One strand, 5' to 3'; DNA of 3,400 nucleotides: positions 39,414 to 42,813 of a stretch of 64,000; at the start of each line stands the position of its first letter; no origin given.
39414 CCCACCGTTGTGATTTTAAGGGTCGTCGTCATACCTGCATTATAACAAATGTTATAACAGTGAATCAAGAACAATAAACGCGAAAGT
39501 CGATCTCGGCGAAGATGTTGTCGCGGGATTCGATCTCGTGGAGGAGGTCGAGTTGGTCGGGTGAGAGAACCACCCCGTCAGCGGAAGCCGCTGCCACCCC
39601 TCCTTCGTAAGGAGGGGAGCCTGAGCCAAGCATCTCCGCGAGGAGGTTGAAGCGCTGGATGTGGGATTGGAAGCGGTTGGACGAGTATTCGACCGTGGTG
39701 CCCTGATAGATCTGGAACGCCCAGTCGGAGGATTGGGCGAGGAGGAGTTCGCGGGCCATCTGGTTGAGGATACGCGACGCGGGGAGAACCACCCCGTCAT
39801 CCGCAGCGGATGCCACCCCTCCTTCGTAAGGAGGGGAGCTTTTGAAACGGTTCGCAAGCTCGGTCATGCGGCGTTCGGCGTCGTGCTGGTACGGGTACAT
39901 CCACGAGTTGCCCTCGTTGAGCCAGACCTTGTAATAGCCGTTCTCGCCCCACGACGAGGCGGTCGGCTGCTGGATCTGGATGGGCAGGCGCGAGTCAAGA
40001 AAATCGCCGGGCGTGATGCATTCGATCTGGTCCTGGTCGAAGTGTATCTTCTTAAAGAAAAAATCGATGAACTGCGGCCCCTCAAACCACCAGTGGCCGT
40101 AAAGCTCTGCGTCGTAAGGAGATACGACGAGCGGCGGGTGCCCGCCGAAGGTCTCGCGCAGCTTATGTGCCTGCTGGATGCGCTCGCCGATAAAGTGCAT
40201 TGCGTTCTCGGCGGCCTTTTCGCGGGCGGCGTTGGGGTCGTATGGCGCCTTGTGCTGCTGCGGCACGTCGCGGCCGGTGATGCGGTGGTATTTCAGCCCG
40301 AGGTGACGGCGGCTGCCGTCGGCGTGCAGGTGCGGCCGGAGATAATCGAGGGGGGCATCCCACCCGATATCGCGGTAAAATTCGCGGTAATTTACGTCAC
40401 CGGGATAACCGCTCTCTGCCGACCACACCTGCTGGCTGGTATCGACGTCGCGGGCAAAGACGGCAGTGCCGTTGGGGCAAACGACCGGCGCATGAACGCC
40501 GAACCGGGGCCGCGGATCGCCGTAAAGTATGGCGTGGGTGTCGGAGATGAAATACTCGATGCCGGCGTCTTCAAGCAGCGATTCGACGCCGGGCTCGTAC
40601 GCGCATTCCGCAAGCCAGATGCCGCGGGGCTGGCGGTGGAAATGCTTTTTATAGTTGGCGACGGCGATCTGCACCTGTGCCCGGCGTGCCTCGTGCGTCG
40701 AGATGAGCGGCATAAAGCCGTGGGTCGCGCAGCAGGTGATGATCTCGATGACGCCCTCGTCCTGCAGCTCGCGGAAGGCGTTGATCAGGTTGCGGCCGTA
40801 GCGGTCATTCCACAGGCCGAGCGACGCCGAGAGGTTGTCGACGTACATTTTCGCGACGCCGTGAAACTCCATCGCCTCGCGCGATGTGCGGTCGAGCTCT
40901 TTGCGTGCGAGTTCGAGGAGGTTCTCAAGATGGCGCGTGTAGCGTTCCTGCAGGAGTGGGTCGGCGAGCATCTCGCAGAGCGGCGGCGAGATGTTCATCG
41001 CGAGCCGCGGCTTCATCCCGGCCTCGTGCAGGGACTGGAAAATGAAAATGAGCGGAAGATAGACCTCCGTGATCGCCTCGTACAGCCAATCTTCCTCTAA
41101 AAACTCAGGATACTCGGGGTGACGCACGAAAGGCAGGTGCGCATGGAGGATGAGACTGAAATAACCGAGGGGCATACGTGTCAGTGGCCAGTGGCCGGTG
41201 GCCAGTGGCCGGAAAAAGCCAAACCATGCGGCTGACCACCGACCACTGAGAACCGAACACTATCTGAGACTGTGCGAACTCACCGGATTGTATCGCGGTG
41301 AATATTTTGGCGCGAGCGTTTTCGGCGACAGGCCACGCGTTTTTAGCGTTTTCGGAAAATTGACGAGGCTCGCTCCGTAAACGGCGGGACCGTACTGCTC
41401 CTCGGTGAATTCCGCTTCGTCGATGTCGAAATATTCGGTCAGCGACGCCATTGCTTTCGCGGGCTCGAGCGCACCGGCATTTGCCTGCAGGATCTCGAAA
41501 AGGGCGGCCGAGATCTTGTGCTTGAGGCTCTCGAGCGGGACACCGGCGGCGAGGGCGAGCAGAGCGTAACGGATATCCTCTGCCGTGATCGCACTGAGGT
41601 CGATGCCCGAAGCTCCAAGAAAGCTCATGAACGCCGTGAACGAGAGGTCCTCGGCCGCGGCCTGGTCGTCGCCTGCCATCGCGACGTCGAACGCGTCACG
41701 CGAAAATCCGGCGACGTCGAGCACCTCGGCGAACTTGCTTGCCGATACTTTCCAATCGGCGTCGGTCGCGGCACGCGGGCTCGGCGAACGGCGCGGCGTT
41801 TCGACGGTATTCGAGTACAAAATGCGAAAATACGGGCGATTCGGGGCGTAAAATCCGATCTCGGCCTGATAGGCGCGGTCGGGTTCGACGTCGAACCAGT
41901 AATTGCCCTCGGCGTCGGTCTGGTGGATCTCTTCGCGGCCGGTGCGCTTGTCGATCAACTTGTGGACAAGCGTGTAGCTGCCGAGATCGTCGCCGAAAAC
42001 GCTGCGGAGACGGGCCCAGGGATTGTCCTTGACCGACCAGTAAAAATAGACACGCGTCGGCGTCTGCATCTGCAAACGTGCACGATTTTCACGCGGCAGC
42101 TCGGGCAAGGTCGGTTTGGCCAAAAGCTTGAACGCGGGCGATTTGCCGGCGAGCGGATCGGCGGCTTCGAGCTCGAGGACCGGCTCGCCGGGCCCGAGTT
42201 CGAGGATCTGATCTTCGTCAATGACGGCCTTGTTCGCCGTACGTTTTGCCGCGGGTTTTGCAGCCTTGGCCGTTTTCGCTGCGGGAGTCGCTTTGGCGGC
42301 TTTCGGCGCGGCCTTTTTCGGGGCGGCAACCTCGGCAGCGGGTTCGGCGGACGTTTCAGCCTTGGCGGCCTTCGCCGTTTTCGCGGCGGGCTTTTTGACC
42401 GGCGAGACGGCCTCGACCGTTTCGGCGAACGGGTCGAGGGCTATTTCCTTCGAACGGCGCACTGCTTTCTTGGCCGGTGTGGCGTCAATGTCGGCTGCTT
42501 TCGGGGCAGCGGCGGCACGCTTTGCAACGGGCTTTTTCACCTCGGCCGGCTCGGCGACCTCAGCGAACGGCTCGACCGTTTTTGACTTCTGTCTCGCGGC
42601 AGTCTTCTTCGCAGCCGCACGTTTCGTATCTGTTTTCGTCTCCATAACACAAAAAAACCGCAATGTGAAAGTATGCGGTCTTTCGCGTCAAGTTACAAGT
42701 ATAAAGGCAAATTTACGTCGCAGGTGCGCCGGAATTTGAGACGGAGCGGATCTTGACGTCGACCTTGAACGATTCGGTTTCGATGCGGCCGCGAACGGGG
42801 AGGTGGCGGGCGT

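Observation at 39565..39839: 56-nt double-hairpin element inserted twice, in frame, inside the GH57 branching-enzyme gene, with a compensatory stem change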

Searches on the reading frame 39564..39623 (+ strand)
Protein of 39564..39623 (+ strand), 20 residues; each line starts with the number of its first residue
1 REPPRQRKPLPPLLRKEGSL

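Call 23: search_protein_families(library=pfam, proteins=[L094:2-3004:+, L104:1788-4049:-, L101:5230-7272:-], max_evalue=0.00001)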
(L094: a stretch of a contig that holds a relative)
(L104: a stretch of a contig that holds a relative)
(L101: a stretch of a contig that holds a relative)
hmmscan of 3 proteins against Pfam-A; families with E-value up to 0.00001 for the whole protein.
L094:2-3004:+ (1001 aa): 3 families
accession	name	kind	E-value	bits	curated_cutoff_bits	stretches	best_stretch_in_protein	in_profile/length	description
PF00501.34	AMP-binding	-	7.2e-68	229.6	29.9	1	2-416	32-384/384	AMP-binding enzyme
PF01553.26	Acyltransferase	-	4e-18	65.9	23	1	798-912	15-131/132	Acyltransferase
PF00550.31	PP-binding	-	1.6e-06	28.7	20.8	1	617-671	14-67/67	Phosphopantetheine attachment site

L104:1788-4049:- (754 aa): 2 families
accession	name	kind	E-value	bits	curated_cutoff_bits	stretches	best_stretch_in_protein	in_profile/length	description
PF00501.34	AMP-binding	-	5.9e-74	249.6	29.9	1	115-572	3-384/384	AMP-binding enzyme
PF13193.12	AMP-binding_C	-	1.7e-20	74.2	24.5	1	625-719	1-76/76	AMP-binding enzyme C-terminal domain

L101:5230-7272:- (681 aa): 8 families
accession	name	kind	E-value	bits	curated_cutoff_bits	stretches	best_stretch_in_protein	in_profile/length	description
PF07992.20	Pyr_redox_2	-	3e-24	86.4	26.1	2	119-312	2-209/291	Pyridine nucleotide-disulphide oxidoreductase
PF14691.11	Fer4_20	-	5.8e-18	65.2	25.8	1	26-101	31-108/113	Dihydroprymidine dehydrogenase domain II, 4Fe-4S cluster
PF12838.12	Fer4_7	-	3.8e-10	40.5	27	1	571-646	1-52/52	4Fe-4S dicluster domain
PF13738.12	Pyr_redox_3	-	4.9e-08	33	30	0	374-460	221-305/305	Pyridine nucleotide-disulphide oxidoreductase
PF00037.32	Fer4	-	9.2e-07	28.9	21.1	0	627-646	3-22/24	4Fe-4S binding domain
PF13237.11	Fer4_10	-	1.5e-06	28.5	25.5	0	625-650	2-22/53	4Fe-4S dicluster domain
PF13187.11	Fer4_9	-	4.8e-06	26.9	27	0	625-645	26-50/52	4Fe-4S dicluster domain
PF13484.11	Fer4_16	-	7.1e-06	27.2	30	0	571-594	1-25/66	4Fe-4S double cluster binding domain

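Call 24: search_protein_families(library=pfam, proteins=[L083:3686-4987:-, L088:3728-4990:+, L092:7154-7999:-], max_evalue=0.00001)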
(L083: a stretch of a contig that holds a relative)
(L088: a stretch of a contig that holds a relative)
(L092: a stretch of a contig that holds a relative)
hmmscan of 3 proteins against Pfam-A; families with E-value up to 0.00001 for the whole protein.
L083:3686-4987:- (434 aa): 2 families
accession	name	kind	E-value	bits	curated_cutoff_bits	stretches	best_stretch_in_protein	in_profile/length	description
PF03781.23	FGE-sulfatase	-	1.1e-28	101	23.3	1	223-357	4-123/255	Sulfatase-modifying factor enzyme 1-like domain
PF12867.12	DinB_2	-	1.3e-08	35.8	24.8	1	34-183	3-126/128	DinB superfamily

L088:3728-4990:+ (421 aa): 1 family
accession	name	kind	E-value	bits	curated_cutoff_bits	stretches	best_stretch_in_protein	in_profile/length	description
PF03576.19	Peptidase_S58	-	3e-113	378.8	23.9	1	61-402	1-306/307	Peptidase family S58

L092:7154-7999:- (282 aa): 1 family
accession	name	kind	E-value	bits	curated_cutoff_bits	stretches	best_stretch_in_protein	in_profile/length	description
PF01494.25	FAD_binding_3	-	6.4e-06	26.1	22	1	105-138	284-317/349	FAD binding domain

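Call 82: search_protein_families(library=pfam, proteins=[L108:6834-7217:+], max_evalue=0.001)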
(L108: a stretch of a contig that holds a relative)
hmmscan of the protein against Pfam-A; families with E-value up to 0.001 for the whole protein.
L108:6834-7217:+ (128 aa): 2 families
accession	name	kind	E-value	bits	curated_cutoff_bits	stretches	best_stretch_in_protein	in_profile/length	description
PF04480.18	DUF559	-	1.1e-30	106.2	20.6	1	21-123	6-106/109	Protein of unknown function (DUF559)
PF18741.7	MTES_1575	-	2.2e-07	31.3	38.2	1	46-121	12-92/96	REase_MTES_1575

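Call 83: find_homologous_proteins(query=L108:6834-7217:+, max_evalue=0.00001)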
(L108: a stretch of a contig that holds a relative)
Query L108:6834-7217:+ (128 aa): 1483 proteins with E <= 0.00001 among 1492 candidates; the best 120 are listed.
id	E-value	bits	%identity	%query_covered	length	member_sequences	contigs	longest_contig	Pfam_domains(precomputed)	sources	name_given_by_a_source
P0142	2.0e-79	282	100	100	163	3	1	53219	PF04480.19,PF18741.8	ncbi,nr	ncbi:MAG TPA: endonuclease domain-containing protein [Pyrinomonadaceae bacterium]|nr:endonuclease do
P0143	5.4e-66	238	83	99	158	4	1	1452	PF04480.19,PF18741.8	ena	-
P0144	9.2e-65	234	82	99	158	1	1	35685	PF04480.19,PF18741.8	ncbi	-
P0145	9.5e-65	234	80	99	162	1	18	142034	PF04480.19,PF18741.8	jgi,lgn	jgi:very-short-patch-repair endonuclease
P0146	3.3e-63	229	83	100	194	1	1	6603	PF04480.19,PF18741.8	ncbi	-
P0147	4.2e-63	229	80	99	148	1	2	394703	PF04480.19,PF18741.8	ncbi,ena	-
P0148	4.6e-63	229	80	99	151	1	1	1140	PF04480.19,PF18741.8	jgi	jgi:very-short-patch-repair endonuclease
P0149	9.4e-63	228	82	96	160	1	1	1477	PF04480.19,PF18741.8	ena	-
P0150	1.1e-62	228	81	99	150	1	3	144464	PF04480.19,PF18741.8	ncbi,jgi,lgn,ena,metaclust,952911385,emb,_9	jgi:very-short-patch-repair endonuclease|metaclust:\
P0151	1.5e-62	227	79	99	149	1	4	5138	PF04480.19,PF18741.8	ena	-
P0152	3.1e-62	226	80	99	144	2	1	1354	PF04480.19,PF18741.8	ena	-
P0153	3.4e-62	226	81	97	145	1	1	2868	PF04480.19,PF18741.8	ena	-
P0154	5.5e-62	225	79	99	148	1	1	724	PF04480.19,PF18741.8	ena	-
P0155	7.2e-62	225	80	99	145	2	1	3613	PF04480.19,PF18741.8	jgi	jgi:very-short-patch-repair endonuclease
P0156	1.1e-61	224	81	97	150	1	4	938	PF04480.19,PF18741.8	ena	-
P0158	1.9e-61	224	80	99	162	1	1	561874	PF04480.19,PF18741.8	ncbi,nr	ncbi:MAG: endonuclease domain-containing protein [Chloracidobacterium sp.]|nr:endonuclease domain-co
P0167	2.9e-60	220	77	99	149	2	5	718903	PF04480.19,PF18741.8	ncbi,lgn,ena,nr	ncbi:MAG: endonuclease domain-containing protein [Pyrinomonadaceae bacterium]|nr:endonuclease domain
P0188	1.6e-54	201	75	95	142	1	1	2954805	PF04480.19,PF18741.8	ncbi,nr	ncbi:MAG: endonuclease domain-containing protein [Acidobacteria bacterium]|nr:endonuclease domain-co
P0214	3.1e-47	178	63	96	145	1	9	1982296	PF04480.19,PF18741.8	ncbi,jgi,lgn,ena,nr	ncbi:MAG: endonuclease domain-containing protein [Chloracidobacterium sp.]|nr:endonuclease domain-co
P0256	1.8e-43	166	64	94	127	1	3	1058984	PF04480.19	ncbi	ncbi:MAG: endonuclease domain-containing protein [Pyrinomonadaceae bacterium]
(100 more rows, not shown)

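Call 84: find_encoding_contigs(protein=P0158, flank=5000, max_places=2)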
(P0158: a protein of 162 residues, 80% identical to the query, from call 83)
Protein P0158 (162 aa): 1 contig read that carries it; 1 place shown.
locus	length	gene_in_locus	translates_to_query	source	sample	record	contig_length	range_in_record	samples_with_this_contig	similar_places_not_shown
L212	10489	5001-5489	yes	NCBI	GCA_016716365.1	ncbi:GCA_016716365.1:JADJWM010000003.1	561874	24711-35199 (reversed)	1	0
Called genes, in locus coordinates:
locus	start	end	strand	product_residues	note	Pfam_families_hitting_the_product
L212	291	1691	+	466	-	PF02233:PNTB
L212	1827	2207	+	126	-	PF03544:TonB_C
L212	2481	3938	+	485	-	PF00144:Beta-lactamase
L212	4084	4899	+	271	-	PF05175:MTS, PF02353:CMAS, PF13489:Methyltransf_23, PF01209:Ubie_methyltran, PF07021:MetW, PF13649:Methyltransf_25, PF13847:Methyltransf_31, PF08241:Methyltransf_11, +5 more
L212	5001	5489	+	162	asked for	PF04480:DUF559, PF18741:MTES_1575 (weak)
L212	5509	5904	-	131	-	PF06999:Suc_Fer-like (weak), PF01257:2Fe-2S_thioredx (weak)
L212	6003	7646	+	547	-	PF00089:Trypsin (weak), PF13365:Trypsin_2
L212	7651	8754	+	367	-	PF12704:MacB_PCD, PF02687:FtsX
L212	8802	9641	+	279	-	PF03807:F420_oxidored, PF14748:P5CR_dimer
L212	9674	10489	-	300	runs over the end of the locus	PF01553:Acyltransferase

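Call 85: find_encoding_contigs(protein=P0167, flank=5000, max_places=2)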
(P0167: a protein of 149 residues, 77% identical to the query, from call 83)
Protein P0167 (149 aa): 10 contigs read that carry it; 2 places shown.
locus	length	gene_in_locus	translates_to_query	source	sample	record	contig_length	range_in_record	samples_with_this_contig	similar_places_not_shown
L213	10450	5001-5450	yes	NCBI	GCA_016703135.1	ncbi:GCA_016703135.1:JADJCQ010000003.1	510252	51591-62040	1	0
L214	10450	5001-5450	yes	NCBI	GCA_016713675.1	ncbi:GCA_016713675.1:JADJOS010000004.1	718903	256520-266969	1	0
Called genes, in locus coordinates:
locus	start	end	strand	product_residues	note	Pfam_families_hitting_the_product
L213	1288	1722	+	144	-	-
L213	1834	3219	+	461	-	PF05222:AlaDh_PNT_N, PF02826:2-Hacid_dh_C (faint), PF01262:AlaDh_PNT_C, PF12769:PNTB_4TM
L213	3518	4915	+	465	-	PF02233:PNTB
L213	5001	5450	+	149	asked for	PF04480:DUF559, PF18741:MTES_1575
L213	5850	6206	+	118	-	-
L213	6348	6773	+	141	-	PF09346:SMI1_KNR4, PF14568:SUKH_6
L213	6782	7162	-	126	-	PF06999:Suc_Fer-like (weak), PF01257:2Fe-2S_thioredx (weak)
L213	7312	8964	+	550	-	PF13365:Trypsin_2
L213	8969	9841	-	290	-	PF01553:Acyltransferase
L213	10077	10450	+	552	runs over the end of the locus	PF13583:Reprolysin_4, PF13688:Reprolysin_5, PF13574:Reprolysin_2, PF13582:Reprolysin_3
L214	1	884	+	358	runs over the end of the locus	PF21320:WHD_Rv2258c, PF00891:Methyltransf_2 (weak), PF13489:Methyltransf_23, PF05175:MTS, PF13847:Methyltransf_31, PF08241:Methyltransf_11, PF08242:Methyltransf_12, PF13649:Methyltransf_25, +2 more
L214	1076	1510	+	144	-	-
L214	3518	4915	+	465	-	PF02233:PNTB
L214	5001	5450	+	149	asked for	PF04480:DUF559, PF18741:MTES_1575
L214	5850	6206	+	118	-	-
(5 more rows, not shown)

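Call 86: find_encoding_contigs(protein=P0188, flank=5000, max_places=2)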
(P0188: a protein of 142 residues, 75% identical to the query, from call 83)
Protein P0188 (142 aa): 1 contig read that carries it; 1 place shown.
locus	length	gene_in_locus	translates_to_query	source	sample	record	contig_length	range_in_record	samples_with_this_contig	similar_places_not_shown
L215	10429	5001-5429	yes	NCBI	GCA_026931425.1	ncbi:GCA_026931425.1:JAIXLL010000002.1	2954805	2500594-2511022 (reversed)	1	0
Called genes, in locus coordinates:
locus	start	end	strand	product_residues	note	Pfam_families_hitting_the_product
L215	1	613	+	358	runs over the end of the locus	PF21320:WHD_Rv2258c, PF00891:Methyltransf_2, PF13489:Methyltransf_23, PF05175:MTS, PF13847:Methyltransf_31, PF08241:Methyltransf_11, PF08242:Methyltransf_12, PF13649:Methyltransf_25, +2 more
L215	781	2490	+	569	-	PF05222:AlaDh_PNT_N, PF01262:AlaDh_PNT_C, PF12769:PNTB_4TM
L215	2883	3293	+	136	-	PF01797:Y1_Tnp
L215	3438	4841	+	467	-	PF02233:PNTB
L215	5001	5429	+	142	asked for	PF04480:DUF559, PF18741:MTES_1575 (weak)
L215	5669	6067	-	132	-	PF06999:Suc_Fer-like (faint)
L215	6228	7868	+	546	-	PF00089:Trypsin (weak), PF13365:Trypsin_2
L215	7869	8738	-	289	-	PF01553:Acyltransferase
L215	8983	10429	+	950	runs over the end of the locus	PF13574:Reprolysin_2, PF13583:Reprolysin_4, PF13688:Reprolysin_5, PF13582:Reprolysin_3, PF01839:FG-GAP (faint), PF13517:FG-GAP_3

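Call 87: find_encoding_contigs(protein=P0214, flank=5000, max_places=3)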
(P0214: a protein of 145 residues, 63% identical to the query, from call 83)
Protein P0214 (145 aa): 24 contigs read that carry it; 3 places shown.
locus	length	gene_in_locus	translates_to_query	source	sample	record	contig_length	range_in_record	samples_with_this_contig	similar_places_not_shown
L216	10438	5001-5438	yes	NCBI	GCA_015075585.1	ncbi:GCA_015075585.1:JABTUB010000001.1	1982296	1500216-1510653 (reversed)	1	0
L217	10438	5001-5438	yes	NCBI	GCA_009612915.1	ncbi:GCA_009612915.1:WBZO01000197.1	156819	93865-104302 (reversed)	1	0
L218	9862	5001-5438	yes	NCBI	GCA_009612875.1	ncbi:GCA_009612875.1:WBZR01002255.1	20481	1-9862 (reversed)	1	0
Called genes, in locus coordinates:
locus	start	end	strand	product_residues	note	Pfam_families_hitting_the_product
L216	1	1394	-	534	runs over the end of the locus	PF00245:Alk_phosphatase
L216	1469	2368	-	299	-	-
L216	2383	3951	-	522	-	PF00171:Aldedh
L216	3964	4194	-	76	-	-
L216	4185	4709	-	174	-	PF01327:Pep_deformylase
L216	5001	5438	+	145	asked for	PF04480:DUF559, PF18741:MTES_1575 (weak)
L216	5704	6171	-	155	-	PF14376:Haem_bd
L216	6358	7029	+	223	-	PF12762:DDE_Tnp_IS1595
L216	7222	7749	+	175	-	-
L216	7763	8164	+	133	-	PF02310:B12-binding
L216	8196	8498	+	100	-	-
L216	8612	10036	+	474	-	PF07287:AtuA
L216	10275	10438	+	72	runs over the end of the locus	PF10049:DUF2283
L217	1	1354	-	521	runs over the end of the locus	PF00245:Alk_phosphatase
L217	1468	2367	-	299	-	-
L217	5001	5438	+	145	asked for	PF04480:DUF559, PF18741:MTES_1575 (weak)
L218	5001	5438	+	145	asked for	PF04480:DUF559, PF18741:MTES_1575 (weak)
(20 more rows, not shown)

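Call 88: find_encoding_contigs(protein=P0256, flank=5000, max_places=2)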
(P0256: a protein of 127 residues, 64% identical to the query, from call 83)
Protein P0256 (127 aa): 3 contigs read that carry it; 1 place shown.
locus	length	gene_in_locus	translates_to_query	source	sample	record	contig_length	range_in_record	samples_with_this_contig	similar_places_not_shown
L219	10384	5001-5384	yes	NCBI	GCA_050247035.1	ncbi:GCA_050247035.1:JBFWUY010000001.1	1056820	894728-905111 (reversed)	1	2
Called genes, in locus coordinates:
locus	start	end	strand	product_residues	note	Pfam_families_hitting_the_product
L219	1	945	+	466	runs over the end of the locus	PF02233:PNTB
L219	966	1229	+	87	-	PF04014:MazE_antitoxin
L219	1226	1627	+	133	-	-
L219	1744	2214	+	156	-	PF03544:TonB_C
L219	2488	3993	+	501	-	PF00144:Beta-lactamase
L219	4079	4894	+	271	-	PF05175:MTS, PF02353:CMAS, PF01135:PCMT, PF01209:Ubie_methyltran, PF13489:Methyltransf_23, PF13649:Methyltransf_25, PF13847:Methyltransf_31, PF08241:Methyltransf_11, +6 more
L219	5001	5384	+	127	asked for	PF04480:DUF559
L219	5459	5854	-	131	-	PF06999:Suc_Fer-like (weak), PF01257:2Fe-2S_thioredx (weak)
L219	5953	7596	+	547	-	PF00089:Trypsin (weak), PF13365:Trypsin_2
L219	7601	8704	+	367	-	PF12704:MacB_PCD, PF02687:FtsX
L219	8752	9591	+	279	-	PF03807:F420_oxidored, PF14748:P5CR_dimer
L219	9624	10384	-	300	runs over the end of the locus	PF01553:Acyltransferase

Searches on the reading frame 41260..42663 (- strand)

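Call 6: search_protein_families(library=pfam, proteins=[window:41260-42663:-])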
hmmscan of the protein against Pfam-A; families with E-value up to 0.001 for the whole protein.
window:41260-42663:- (467 aa): 1 family
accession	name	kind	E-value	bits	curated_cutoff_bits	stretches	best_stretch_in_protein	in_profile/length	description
PF16258.11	DUF4912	-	2.3e-09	38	29.4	1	193-297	4-115/118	Domain of unknown function (DUF4912)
